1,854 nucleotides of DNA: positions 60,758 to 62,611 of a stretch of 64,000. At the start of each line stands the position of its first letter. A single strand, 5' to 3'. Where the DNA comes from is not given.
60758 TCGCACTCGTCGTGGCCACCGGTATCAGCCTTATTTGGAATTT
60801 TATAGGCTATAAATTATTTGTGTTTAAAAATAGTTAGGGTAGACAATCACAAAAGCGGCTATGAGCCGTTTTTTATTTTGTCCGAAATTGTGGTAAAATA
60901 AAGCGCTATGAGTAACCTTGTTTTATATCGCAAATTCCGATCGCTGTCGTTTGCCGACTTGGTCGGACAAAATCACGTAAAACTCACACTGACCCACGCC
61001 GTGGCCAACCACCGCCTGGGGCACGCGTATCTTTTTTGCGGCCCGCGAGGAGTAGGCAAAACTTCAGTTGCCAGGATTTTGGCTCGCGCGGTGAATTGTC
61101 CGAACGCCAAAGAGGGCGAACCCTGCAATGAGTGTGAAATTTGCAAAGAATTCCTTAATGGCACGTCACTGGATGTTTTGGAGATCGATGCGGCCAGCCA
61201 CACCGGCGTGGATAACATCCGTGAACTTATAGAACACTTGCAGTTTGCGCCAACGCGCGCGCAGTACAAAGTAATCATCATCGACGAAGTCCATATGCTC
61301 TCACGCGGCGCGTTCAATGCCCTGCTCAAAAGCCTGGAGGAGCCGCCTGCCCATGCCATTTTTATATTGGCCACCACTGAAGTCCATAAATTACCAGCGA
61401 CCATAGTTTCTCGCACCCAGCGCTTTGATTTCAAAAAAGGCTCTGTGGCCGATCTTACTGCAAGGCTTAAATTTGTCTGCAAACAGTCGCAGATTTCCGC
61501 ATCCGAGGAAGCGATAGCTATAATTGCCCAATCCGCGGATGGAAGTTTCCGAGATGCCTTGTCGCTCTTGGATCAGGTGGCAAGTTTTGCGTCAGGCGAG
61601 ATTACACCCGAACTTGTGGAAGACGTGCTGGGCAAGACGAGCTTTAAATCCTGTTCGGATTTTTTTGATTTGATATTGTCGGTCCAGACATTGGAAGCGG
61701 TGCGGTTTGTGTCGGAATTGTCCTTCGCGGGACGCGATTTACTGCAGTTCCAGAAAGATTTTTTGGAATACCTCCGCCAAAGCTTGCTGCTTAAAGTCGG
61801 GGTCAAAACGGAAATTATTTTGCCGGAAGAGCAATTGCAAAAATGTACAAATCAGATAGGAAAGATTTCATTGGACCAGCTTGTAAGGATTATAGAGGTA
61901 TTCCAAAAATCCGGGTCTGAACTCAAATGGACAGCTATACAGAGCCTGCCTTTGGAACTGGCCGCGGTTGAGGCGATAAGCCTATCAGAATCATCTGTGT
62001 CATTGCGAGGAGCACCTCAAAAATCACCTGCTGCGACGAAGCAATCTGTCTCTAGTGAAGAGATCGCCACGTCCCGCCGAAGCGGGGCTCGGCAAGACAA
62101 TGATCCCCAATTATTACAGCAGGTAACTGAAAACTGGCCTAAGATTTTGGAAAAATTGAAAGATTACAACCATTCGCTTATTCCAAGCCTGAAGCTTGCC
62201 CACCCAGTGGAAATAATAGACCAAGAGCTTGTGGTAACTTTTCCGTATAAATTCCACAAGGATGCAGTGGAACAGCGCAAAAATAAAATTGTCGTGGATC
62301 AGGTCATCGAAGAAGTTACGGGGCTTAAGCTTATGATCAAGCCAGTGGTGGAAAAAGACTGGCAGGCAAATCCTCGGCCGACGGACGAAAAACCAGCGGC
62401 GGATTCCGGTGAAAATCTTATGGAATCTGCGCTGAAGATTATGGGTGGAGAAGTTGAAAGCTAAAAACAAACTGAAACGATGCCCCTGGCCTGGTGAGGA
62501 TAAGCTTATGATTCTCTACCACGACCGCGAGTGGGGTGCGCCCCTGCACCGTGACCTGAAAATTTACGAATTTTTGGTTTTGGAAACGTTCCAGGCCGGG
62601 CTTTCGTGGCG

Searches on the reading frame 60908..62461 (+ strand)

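Call 63: search_protein_families(library=pfam, proteins=[window:60908-62461:+], max_evalue=0.0001)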
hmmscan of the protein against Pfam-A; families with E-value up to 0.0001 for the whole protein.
window:60908-62461:+ (518 aa): 11 families
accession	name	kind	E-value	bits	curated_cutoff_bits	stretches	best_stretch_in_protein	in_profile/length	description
PF13177.12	DNA_pol3_delta2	-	1.1e-43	149.5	27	1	21-177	2-159/161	DNA polymerase III, delta subunit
PF00004.35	AAA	-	1.3e-14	55.2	21.2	1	42-175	2-125/131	ATPase family associated with various cellular activities (AAA)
PF22608.2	DNAX_ATPase_lid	-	1.9e-13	50.4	27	1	184-230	3-49/49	DNA polymerase III clamp loader subunit, ATPase lid domain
PF20964.2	DnaX_C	-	2.4e-08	34.3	26.2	1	402-499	8-108/113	DNA polymerase III subunit tau, C-terminal domain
PF12169.13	DNA_pol3_gamma3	-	4.2e-08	33.5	24.4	1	233-361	2-132/143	DNA polymerase III subunits gamma and tau domain III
PF13401.12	AAA_22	-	7.6e-08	33.2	27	1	41-153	8-119/130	AAA domain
PF07724.20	AAA_2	-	1.7e-06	28.7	27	1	41-145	6-101/166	AAA domain (Cdc48 subfamily)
PF05496.18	RuvB_N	-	4.7e-06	26.9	27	0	11-66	2-61/159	Holliday junction DNA helicase RuvB P-loop domain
PF16193.11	AAA_assoc_2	-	2.8e-05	24.7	34.3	1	193-247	2-61/81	AAA C-terminal domain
PF07728.20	AAA_5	-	7.3e-05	23.2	22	0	42-146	3-93/139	AAA domain (dynein-related subfamily)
PF13191.12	AAA_16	-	8.3e-05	23.6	32.6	0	28-141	12-154/167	AAA ATPase domain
